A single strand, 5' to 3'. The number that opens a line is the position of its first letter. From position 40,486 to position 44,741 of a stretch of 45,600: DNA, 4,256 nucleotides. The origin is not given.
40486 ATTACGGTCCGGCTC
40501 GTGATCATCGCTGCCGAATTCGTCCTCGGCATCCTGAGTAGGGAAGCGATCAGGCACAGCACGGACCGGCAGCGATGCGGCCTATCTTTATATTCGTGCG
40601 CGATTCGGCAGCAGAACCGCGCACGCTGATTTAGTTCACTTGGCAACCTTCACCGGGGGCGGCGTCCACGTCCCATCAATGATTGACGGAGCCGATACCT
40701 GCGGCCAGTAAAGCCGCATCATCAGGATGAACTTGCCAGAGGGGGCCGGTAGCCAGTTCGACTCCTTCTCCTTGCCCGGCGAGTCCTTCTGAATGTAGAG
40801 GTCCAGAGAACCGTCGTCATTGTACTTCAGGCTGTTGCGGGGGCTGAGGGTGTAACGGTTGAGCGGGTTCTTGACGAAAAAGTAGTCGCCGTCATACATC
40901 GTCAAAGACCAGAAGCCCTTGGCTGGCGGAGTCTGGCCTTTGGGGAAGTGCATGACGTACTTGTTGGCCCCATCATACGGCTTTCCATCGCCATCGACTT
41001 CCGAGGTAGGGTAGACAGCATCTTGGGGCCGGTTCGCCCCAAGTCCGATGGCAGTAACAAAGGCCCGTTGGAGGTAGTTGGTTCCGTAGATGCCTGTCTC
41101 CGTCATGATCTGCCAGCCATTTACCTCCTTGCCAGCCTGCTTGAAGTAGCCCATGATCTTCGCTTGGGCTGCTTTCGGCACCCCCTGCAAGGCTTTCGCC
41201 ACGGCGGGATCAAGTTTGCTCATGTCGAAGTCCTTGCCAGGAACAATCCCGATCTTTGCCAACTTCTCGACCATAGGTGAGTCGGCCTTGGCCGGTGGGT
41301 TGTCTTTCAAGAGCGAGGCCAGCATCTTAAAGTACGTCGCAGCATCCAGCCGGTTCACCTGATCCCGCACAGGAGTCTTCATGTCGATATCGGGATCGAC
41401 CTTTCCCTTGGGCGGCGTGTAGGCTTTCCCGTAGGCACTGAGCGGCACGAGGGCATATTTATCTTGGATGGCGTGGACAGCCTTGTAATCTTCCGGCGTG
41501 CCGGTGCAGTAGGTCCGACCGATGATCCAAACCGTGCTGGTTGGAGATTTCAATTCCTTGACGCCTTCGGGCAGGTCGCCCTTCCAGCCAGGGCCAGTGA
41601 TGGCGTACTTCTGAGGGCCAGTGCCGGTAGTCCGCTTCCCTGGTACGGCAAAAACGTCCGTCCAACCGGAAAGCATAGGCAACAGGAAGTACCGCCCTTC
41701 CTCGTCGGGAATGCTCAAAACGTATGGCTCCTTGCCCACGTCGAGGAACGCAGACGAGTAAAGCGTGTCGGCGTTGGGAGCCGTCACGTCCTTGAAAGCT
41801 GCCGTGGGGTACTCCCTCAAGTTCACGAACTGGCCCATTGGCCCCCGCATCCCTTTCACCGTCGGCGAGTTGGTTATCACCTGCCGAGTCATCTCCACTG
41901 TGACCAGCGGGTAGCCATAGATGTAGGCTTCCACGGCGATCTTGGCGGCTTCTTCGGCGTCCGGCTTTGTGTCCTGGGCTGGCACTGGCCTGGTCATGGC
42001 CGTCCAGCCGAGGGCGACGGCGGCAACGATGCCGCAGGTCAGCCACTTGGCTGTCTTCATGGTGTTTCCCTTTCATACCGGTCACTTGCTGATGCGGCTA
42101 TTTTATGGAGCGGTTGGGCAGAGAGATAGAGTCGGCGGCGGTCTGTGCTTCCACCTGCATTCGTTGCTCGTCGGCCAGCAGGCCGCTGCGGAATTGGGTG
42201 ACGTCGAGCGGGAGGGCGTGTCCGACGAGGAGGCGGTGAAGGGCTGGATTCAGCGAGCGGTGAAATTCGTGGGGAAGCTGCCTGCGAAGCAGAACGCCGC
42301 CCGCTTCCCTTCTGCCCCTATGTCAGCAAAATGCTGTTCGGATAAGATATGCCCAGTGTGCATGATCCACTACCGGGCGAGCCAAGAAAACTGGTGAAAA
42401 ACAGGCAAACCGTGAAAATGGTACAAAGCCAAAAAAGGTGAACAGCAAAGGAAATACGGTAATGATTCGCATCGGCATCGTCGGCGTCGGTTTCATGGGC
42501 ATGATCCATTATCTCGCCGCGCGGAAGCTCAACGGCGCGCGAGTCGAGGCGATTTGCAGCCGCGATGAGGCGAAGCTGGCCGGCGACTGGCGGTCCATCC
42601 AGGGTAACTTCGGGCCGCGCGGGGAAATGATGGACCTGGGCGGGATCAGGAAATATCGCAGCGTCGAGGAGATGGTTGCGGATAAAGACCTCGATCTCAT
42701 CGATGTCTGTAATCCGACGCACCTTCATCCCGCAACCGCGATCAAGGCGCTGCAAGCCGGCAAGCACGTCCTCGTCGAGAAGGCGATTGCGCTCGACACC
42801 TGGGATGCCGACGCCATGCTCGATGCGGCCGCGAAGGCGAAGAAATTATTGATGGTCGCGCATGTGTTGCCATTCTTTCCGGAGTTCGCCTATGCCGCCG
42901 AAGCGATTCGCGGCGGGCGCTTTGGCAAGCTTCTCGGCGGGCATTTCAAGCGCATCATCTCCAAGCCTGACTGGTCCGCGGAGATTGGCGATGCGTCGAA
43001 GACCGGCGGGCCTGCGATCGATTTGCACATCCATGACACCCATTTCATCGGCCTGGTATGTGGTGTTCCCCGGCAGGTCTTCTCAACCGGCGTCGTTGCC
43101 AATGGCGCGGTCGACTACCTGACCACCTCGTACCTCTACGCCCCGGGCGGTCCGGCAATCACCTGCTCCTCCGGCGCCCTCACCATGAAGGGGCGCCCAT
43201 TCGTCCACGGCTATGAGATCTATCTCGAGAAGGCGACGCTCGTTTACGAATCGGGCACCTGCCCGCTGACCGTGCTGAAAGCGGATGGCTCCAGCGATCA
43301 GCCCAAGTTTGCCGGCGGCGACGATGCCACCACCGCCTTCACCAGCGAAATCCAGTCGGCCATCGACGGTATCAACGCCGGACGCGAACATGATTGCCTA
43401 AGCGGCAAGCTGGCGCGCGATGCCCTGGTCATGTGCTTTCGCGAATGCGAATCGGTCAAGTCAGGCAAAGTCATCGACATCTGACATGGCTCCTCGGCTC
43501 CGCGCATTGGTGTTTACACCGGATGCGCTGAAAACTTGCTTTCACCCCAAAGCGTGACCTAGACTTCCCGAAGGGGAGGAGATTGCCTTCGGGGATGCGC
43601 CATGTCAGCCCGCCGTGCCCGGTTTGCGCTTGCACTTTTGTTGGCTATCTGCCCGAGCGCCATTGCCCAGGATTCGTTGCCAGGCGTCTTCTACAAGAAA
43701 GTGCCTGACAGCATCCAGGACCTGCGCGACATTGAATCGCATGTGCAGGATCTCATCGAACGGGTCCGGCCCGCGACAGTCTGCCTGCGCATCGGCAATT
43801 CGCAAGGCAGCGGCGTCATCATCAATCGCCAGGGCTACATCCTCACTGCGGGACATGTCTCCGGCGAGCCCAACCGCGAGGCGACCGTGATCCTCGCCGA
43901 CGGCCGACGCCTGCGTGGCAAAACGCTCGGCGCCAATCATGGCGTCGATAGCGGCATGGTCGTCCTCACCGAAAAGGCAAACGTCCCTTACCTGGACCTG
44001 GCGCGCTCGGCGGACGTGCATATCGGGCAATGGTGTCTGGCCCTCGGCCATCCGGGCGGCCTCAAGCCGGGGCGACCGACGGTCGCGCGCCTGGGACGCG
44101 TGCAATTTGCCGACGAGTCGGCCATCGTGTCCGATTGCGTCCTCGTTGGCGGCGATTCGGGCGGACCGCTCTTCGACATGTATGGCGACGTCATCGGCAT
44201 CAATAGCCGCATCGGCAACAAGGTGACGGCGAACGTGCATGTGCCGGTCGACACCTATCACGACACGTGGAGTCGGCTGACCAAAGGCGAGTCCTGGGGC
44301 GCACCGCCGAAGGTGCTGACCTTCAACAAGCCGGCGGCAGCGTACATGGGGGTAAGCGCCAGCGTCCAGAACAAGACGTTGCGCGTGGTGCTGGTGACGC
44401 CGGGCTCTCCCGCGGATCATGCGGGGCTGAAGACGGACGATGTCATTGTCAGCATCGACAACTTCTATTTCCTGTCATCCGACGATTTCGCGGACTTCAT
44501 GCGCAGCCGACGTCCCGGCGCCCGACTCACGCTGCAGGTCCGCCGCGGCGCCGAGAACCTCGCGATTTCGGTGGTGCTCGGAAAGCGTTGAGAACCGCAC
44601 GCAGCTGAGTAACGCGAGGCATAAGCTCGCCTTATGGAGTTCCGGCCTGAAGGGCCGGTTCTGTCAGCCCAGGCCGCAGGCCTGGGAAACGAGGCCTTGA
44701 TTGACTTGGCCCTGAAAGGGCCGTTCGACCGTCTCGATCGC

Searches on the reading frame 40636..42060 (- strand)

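Call 42: search_protein_families(library=pfam, proteins=[window:40636-42060:-], max_evalue=0.00001)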
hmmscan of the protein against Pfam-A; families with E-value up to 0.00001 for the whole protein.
window:40636-42060:- (474 aa): 2 families
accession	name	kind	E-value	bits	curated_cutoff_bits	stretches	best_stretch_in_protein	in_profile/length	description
PF06863.17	DUF1254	-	4.6e-48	163.2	22.2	1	75-206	1-133/133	Protein of unknown function (DUF1254)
PF06742.16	DUF1214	-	7e-37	126.8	25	1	348-454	2-111/112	Protein of unknown function (DUF1214)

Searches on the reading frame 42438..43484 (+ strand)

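Call 42: search_protein_families(library=pfam, proteins=[window:42438-43484:+], max_evalue=0.00001)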
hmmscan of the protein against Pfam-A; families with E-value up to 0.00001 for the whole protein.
window:42438-43484:+ (348 aa): 2 families
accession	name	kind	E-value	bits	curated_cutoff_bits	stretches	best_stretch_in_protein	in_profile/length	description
PF01408.29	GFO_IDH_MocA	-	2.5e-21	77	24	1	10-142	1-120/120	Oxidoreductase family, NAD-binding Rossmann fold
PF22725.1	GFO_IDH_MocA_C3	-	8.8e-07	29.4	27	1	150-268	1-123/124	GFO/IDH/MocA C-terminal domain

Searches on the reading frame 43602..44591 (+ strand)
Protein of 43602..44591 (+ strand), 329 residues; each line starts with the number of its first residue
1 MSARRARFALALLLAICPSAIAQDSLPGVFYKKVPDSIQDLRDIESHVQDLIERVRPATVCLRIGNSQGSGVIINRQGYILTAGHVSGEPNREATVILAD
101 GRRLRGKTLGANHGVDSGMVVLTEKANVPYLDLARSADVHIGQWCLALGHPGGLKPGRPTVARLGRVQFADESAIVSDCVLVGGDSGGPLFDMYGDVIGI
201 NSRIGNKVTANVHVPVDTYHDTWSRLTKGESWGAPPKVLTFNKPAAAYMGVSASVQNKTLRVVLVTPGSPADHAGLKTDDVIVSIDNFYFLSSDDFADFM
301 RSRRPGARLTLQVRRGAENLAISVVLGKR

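Call 42: search_protein_families(library=pfam, proteins=[window:43602-44591:+], max_evalue=0.00001)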
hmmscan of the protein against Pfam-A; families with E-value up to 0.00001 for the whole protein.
window:43602-44591:+ (329 aa): 4 families
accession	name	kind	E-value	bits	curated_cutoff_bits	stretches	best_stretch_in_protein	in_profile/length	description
PF13365.12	Trypsin_2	-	1e-22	81.8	27.6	1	69-200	1-144/144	Trypsin-like peptidase domain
PF13180.12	PDZ_2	-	2.2e-14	53.9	27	1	248-324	2-78/80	PDZ domain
PF00089.32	Trypsin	-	8.9e-10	39.2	20.6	1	56-221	12-218/220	Trypsin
PF17820.7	PDZ_6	-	1.2e-09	38.2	27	1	262-315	2-54/54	PDZ domain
